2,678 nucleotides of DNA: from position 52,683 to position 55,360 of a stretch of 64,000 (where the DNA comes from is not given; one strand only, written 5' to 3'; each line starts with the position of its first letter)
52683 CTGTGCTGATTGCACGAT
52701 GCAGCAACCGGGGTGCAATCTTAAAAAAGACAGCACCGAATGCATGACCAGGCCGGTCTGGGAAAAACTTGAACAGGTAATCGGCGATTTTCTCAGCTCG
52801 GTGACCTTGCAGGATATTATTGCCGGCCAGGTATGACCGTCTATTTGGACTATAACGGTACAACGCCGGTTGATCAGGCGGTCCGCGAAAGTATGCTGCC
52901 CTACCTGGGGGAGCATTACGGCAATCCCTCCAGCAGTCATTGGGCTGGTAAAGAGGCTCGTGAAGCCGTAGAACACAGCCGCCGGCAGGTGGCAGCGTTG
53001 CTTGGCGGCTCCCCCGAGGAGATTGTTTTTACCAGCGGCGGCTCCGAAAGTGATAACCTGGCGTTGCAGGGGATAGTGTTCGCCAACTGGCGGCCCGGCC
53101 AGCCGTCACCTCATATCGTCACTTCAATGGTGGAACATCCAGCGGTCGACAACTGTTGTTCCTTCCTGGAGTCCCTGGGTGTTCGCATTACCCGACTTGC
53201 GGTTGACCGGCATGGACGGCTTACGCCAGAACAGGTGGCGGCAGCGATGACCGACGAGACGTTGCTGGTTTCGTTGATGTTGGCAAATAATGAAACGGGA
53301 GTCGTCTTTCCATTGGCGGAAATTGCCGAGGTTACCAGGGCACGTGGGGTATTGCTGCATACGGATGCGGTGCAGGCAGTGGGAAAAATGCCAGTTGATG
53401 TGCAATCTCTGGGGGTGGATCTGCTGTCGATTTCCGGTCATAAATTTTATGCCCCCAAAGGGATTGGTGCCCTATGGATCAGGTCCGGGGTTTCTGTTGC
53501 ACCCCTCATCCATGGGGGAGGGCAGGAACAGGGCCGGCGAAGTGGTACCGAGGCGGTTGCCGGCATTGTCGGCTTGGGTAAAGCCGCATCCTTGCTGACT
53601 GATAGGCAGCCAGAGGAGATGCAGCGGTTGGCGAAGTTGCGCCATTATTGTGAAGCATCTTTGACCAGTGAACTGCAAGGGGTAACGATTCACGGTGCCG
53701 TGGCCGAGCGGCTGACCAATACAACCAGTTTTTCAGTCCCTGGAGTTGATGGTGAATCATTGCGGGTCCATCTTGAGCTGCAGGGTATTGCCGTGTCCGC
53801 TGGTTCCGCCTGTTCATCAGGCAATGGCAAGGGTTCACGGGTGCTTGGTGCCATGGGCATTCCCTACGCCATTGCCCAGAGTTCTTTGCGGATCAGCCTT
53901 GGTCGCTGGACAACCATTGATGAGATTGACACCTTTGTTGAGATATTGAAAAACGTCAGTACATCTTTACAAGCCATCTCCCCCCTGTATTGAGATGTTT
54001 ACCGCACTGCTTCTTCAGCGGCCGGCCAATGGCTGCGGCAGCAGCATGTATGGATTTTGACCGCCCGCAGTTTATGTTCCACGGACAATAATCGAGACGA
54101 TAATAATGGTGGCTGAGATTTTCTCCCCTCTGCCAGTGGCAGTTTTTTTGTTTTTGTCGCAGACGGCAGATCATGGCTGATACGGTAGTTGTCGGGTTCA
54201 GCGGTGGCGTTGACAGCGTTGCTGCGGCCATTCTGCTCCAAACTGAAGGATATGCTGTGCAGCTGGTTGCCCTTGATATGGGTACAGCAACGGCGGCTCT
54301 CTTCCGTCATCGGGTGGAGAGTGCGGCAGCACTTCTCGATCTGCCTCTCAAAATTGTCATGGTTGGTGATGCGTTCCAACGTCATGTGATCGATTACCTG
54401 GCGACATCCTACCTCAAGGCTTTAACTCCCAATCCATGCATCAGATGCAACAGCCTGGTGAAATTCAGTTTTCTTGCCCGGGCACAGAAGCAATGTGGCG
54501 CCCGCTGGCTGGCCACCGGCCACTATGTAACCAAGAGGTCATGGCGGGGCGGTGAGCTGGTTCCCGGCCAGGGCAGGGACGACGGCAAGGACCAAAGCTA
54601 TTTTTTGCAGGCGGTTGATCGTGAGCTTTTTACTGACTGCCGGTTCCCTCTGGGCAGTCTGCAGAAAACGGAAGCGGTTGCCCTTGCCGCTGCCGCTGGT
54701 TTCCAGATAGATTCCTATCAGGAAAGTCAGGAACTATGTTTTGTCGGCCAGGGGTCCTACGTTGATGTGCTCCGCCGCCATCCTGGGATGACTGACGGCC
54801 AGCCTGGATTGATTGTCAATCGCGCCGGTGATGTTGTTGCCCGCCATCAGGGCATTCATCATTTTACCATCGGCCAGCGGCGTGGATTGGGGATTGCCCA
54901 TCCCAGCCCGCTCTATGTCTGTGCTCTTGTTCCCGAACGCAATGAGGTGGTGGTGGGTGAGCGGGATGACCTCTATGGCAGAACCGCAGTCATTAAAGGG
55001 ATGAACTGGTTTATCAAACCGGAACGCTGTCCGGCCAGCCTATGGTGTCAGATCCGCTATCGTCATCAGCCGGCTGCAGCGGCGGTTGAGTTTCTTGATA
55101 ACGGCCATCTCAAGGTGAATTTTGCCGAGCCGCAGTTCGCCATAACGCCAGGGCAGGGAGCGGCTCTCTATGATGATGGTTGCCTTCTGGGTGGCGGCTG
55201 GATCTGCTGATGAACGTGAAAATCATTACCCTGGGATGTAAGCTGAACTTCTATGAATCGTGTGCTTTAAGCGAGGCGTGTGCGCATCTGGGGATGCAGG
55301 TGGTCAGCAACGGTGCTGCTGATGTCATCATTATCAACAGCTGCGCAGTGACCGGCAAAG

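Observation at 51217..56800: Sulfur-trafficking neighbourhood: COG2122 ApbE-like protein, NIL-ferredoxin, Rrf2 regulator, cysteine desulfurase, MnmA, MtaB-like methylthiotransferase and DUF1858 dithiol protein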

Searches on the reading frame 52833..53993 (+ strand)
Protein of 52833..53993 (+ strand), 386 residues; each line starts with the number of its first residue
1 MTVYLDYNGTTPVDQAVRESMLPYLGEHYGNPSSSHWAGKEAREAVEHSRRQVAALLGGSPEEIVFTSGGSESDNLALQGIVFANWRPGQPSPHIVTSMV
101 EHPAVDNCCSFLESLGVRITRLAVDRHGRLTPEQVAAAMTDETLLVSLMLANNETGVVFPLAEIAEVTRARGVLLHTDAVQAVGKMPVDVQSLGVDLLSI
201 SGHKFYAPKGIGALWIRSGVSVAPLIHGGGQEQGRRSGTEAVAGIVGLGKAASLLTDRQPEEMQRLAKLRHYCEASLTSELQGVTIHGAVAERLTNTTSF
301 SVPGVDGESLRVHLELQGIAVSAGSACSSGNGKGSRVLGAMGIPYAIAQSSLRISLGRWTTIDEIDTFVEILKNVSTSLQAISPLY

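Call 3: search_protein_families(library=pfam, proteins=[window:52833-53993:+], max_evalue=0.01)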
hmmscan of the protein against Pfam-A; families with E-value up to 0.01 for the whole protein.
window:52833-53993:+ (386 aa): 2 families
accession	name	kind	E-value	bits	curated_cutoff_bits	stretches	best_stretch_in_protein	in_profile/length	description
PF00266.25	Aminotran_5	-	5.6e-82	276.1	21.5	1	3-368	1-371/371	Aminotransferase class-V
PF01212.27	Beta_elim_lyase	-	6e-05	22.9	27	1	51-204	39-199/288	Beta-eliminating lyase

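Call 4: search_protein_families(library=ncbifam, proteins=[window:52833-53993:+], max_evalue=0.01)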
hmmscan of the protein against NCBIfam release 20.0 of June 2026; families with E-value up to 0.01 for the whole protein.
window:52833-53993:+ (386 aa): 31 families (the best 25 are shown)
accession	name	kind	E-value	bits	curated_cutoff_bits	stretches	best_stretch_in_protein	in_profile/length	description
TIGR03402.1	FeS_nifS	equivalog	1.7e-140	468.1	530.75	1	3-385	1-379/379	cysteine desulfurase NifS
NF010611.0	PRK14012.1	equivalog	2.8e-114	382.2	548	1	2-386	6-389/406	IscS subfamily cysteine desulfurase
TIGR02006.1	IscS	equivalog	1.6e-112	376.4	643.2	1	2-386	4-385/402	IscS subfamily cysteine desulfurase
TIGR03403.1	nifS_epsilon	equivalog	1.9e-109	366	587.7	1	3-383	1-380/382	NifS family cysteine desulfurase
TIGR03235.1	DNA_S_dndA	equivalog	5.1e-107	358.2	480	1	4-356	1-353/353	cysteine desulfurase DndA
NF002806.0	PRK02948.1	subfamily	6.8e-88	295.2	304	1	3-377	2-373/381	IscS subfamily cysteine desulfurase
TIGR01979.1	sufS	subfamily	3.1e-48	164.6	475.1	2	3-229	20-248/403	SufS family cysteine desulfurase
TIGR01977.1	am_tr_V_EF2568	hypoth_equivalog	2.4e-42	145.3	377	1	3-375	1-376/376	cysteine desulfurase family protein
NF041166.1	f2_encap_cargo1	exception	2.5e-39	135.9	800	1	3-374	247-622/623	family 2A encapsulin nanocompartment cargo protein cysteine desulfurase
TIGR01976.1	am_tr_V_VC1184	hypoth_equivalog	1.5e-32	113.4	352.35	2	2-219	19-234/401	cysteine desulfurase-like protein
NF040779.1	Sec_lyase_SclA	exception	3e-31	108.7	525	1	3-375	1-376/378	selenocysteine lyase SclA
NF008126.0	PRK10874.1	equivalog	1.4e-28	100.1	607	1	2-372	20-392/401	cysteine desulfurase CsdA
NF006791.0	PRK09295.1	equivalog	1.7e-28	99.9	661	1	35-376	58-402/406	cysteine desulfurase SufS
TIGR03392.1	FeS_syn_CsdA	equivalog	2e-28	99.7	493.6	1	2-374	17-391/398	cysteine desulfurase CsdA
TIGR04343.1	egtE_PLP_lyase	equivalog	3.2e-18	65.7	400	1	40-314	50-323/370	ergothioneine biosynthesis PLP-dependent enzyme EgtE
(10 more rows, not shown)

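Call 59: find_related_loci(query=window:52833-53993:+, collection=metagenome_contigs, flank=6000)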
Query window:52833-53993:+ (386 aa) in metagenome_contigs; peptide patterns used: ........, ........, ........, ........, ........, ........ (x = any residue, [..] = any of these).
600 stretches matched a pattern (row limit reached: there are more); 575 encode a relative of the query (tblastn E <= 1e-3); the best 80 are kept; 80 distinct loci.
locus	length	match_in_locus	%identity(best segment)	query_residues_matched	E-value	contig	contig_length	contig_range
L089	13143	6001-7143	49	3-386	6e-119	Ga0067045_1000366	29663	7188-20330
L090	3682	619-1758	51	4-386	6e-120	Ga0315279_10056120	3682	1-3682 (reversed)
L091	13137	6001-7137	50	3-386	3e-116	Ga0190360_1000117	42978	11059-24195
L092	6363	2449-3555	47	1-375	2e-114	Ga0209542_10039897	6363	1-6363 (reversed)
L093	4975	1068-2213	48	3-386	7e-115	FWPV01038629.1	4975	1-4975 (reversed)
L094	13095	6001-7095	51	3-372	5e-114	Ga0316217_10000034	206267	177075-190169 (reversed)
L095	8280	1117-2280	51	3-386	4e-114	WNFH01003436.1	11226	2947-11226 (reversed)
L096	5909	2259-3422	51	3-386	4e-114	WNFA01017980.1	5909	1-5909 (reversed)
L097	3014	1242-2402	49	3-386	3e-117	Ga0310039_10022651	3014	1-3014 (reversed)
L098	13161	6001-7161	49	3-386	2e-113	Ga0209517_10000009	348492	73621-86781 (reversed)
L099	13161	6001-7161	49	3-386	2e-113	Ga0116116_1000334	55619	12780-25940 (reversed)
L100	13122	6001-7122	48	3-384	3e-113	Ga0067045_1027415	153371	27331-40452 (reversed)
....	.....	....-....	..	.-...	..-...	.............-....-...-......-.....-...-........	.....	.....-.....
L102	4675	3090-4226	46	3-384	8e-114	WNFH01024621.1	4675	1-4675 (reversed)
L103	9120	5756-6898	49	3-386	6e-113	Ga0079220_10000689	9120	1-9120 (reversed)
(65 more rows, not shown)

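Call 89: find_homologous_proteins(query=window:52833-53993:+, max_evalue=1e-60)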
Query window:52833-53993:+ (386 aa): 7832 proteins with E <= 1e-60 among 8000 candidates; the best 120 are listed.
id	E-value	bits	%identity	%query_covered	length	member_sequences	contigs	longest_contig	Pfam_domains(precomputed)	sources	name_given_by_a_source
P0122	3.1e-250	848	100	100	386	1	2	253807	PF00266.26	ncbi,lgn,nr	ncbi:MAG: cysteine desulfurase [Deltaproteobacteria bacterium]|nr:cysteine desulfurase [Candidatus A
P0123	2.0e-161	555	67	99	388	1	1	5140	PF00266.26,PF01212.28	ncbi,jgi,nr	ncbi:MAG: cysteine desulfurase [Deltaproteobacteria bacterium]|nr:cysteine desulfurase [Deltaproteob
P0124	8.5e-159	547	65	99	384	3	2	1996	PF00266.26,PF01212.28,PF01041.24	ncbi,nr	ncbi:MAG: cysteine desulfurase, partial [Deltaproteobacteria bacterium]|nr:cysteine desulfurase [Del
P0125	6.0e-158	544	65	99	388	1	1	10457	PF00266.26,PF01212.28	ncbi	-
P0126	2.4e-157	542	66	100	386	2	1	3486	PF00266.26,PF01212.28,PF01041.24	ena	-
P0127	4.1e-157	541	64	100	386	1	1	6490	PF00155.28,PF00266.26,PF01212.28,PF01041.24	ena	-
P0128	7.9e-157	540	65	100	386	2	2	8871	PF00266.26,PF01212.28,PF01041.24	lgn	-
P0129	2.8e-155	535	64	100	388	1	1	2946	PF00266.26,PF01041.24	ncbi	-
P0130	5.3e-154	531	63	100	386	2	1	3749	PF00266.26,PF01041.24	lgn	-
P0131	3.1e-153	528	62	100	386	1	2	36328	PF00155.28,PF00266.26,PF01212.28,PF01041.24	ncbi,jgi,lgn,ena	-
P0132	3.5e-153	528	64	99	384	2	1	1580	PF00155.28,PF00266.26,PF01212.28,PF01041.24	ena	-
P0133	3.7e-153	528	62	100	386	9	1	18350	PF00155.28,PF00266.26,PF01041.24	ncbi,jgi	jgi:cysteine desulfurase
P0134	2.9e-152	525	63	100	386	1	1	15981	PF00155.28,PF00266.26,PF01212.28,PF01041.24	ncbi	-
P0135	3.5e-151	522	63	100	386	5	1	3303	PF00155.28,PF00266.26,PF01212.28,PF01041.24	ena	-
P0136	5.0e-151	521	62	100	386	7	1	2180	PF00155.28,PF00266.26,PF01212.28,PF01041.24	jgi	jgi:cysteine desulfurase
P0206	1.2e-116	408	50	98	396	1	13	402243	PF00155.28,PF00266.26,PF01212.28,PF01053.27,PF01041.24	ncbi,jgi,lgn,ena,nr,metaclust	ncbi:MAG: cysteine desulfurase NifS [Deltaproteobacteria bacterium]|jgi:cysteine desulfurase|nr:MAG:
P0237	8.8e-113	395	53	99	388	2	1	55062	PF00266.26,PF01212.28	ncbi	ncbi:MAG: cysteine desulfurase NifS [Thermodesulfobacteriota bacterium]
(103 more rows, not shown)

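Call 95: find_encoding_contigs(protein=P0206, flank=6000, max_places=1)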
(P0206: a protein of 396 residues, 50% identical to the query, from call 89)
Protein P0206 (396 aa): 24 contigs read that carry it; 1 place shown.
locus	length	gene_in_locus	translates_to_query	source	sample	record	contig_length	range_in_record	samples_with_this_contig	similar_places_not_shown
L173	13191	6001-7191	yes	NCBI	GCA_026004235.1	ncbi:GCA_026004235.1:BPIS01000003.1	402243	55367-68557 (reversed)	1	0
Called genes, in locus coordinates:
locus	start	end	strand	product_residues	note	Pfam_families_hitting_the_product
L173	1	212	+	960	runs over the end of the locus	PF01565:FAD_binding_4, PF02913:FAD-oxidase_C, PF13183:Fer4_8 (weak), PF13534:Fer4_17 (weak), PF02754:CCG (weak)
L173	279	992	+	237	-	PF00296:Bac_luciferase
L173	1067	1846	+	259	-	PF01996:F420_ligase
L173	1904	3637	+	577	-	PF13431:TPR_17 (faint), PF14559:TPR_19 (faint), PF28502:PAB_middle (faint), PF07719:TPR_2 (faint), PF13176:TPR_7 (faint), PF13181:TPR_8 (faint), PF13424:TPR_12 (weak), PF00515:TPR_1 (weak), +2 more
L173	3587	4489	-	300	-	PF01040:UbiA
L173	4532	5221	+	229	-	PF03009:GDPD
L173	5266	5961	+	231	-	PF14602:Hexapep_2 (faint), PF25087:GMPPB_C (faint), PF00132:Hexapep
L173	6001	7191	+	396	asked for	PF00155:Aminotran_1_2, PF00266:Aminotran_5, PF01053:Cys_Met_Meta_PP (weak), PF01041:DegT_DnrJ_EryC1 (weak), PF01212:Beta_elim_lyase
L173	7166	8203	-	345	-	PF01118:Semialdhyde_dh, PF22698:Semialdhyde_dhC_1, PF02774:Semialdhyde_dhC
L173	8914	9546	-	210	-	-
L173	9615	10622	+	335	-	PF00044:Gp_dh_N, PF02800:Gp_dh_C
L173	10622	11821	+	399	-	PF00162:PGK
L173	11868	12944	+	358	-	PF01791:DeoC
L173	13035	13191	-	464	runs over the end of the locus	-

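Call 96: find_encoding_contigs(protein=P0237, flank=6000, max_places=1)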
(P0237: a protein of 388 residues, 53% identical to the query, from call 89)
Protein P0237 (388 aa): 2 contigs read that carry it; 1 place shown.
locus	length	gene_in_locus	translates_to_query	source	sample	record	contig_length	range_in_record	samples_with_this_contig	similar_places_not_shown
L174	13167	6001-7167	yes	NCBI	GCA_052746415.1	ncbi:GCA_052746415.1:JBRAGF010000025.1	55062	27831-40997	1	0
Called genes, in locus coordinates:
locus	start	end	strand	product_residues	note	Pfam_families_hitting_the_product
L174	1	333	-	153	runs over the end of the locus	-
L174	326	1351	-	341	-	PF01012:ETF, PF00766:ETF_alpha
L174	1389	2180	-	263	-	PF01012:ETF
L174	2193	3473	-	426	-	PF02771:Acyl-CoA_dh_N, PF02770:Acyl-CoA_dh_M, PF00441:Acyl-CoA_dh_1, PF08028:Acyl-CoA_dh_2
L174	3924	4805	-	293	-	PF09992:NAGPA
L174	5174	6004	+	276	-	PF01592:NifU_N, PF04324:Fer2_BFD, PF01106:NifU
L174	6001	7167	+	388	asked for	PF00266:Aminotran_5, PF01212:Beta_elim_lyase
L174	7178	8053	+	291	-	PF03009:GDPD, PF13653:GDPD_2 (faint)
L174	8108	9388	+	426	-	PF02771:Acyl-CoA_dh_N, PF02770:Acyl-CoA_dh_M, PF00441:Acyl-CoA_dh_1, PF22924:ACOX_C_alpha1 (weak), PF08028:Acyl-CoA_dh_2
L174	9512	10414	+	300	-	PF11356:T2SSC, PF13180:PDZ_2, PF17820:PDZ_6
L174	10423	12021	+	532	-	PF13191:AAA_16 (weak), PF13401:AAA_22, PF01471:PG_binding_1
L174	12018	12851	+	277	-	PF13176:TPR_7 (faint), PF13428:TPR_14 (faint), PF13181:TPR_8 (faint), PF14559:TPR_19 (faint), PF13414:TPR_11 (faint), PF13431:TPR_17 (faint), PF00515:TPR_1 (faint), PF07719:TPR_2 (weak)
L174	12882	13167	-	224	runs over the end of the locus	PF00005:ABC_tran, PF13304:AAA_21 (weak)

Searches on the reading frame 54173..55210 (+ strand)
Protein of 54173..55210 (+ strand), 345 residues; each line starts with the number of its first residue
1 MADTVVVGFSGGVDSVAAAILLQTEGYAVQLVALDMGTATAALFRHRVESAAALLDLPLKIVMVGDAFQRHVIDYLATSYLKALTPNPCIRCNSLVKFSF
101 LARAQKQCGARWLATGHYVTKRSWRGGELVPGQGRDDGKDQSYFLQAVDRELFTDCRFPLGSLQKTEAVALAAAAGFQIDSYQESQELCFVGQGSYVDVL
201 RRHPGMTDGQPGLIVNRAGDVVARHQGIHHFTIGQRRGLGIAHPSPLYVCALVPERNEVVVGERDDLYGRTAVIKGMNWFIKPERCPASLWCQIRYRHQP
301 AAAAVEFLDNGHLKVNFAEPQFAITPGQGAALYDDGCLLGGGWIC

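Call 3: search_protein_families(library=pfam, proteins=[window:54173-55210:+], max_evalue=0.01)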
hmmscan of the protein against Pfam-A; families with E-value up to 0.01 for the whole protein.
window:54173-55210:+ (345 aa): 7 families
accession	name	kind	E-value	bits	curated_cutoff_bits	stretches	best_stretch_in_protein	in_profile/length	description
PF03054.22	tRNA_Me_trans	-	3.8e-46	157.7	20.6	1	4-192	2-201/202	tRNA methyl transferase HUP domain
PF20258.4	tRNA_Me_trans_C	-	3e-18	66.3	20.6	1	273-344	5-77/77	Aminomethyltransferase beta-barrel domain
PF20259.3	tRNA_Me_trans_M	-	4.4e-16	58.6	27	1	210-263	11-66/66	tRNA methyl transferase PRC-barrel domain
PF24167.1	DUF7411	-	1.3e-05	25.3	28.7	1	5-76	3-70/194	Family of unknown function (DUF7411)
PF06508.19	QueC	-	0.00054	20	22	1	5-40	2-37/210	Queuosine biosynthesis protein QueC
PF02540.23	NAD_synthase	-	0.005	16.4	21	0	2-39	18-55/242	NAD synthase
PF02568.20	ThiI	-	0.0076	16.3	20.5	0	3-55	4-56/197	Thiamine biosynthesis protein (ThiI)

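Call 4: search_protein_families(library=ncbifam, proteins=[window:54173-55210:+], max_evalue=0.01)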
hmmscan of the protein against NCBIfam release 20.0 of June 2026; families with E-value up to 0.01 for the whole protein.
window:54173-55210:+ (345 aa): 10 families
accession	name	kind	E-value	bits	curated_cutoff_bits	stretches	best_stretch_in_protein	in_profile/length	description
NF001138.1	PRK00143.1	equivalog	2.5e-95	319.3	284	1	4-344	1-345/345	tRNA 2-thiouridine(34) synthase MnmA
TIGR00420.1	trmU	equivalog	3.1e-81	273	236.95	1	4-344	2-351/351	tRNA 2-thiouridine(34) synthase MnmA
NF011258.0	PRK14664.1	equivalog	5.9e-58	196.7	680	1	4-344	7-345/362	tRNA 2-thiouridine(34) synthase MnmA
NF011259.0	PRK14665.1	equivalog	2.9e-55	187.7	364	1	4-344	7-358/360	tRNA 2-thiouridine(34) synthase MnmA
NF011155.0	PRK14561.1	equivalog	2.6e-05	24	207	1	5-75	3-69/195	hypothetical protein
NF049949.1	tRNAsynTtuAPyrococ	equivalog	0.00046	19.4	450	1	3-71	48-117/292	tRNA-5-methyluridine(54) 2-sulfurtransferase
TIGR00364.1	TIGR00364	equivalog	0.0011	18.5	150.3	0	6-38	2-34/201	7-cyano-7-deazaguanine synthase QueC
TIGR00342.1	TIGR00342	equivalog_domain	0.0014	17.8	264.5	1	3-54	173-224/373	tRNA uracil 4-sulfurtransferase ThiI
TIGR00552.1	nadE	equivalog_domain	0.0046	16.2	63.65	0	2-39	22-59/251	NAD(+) synthase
NF003385.0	PRK04527.1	equivalog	0.0074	14.9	603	1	3-54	4-54/401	argininosuccinate synthase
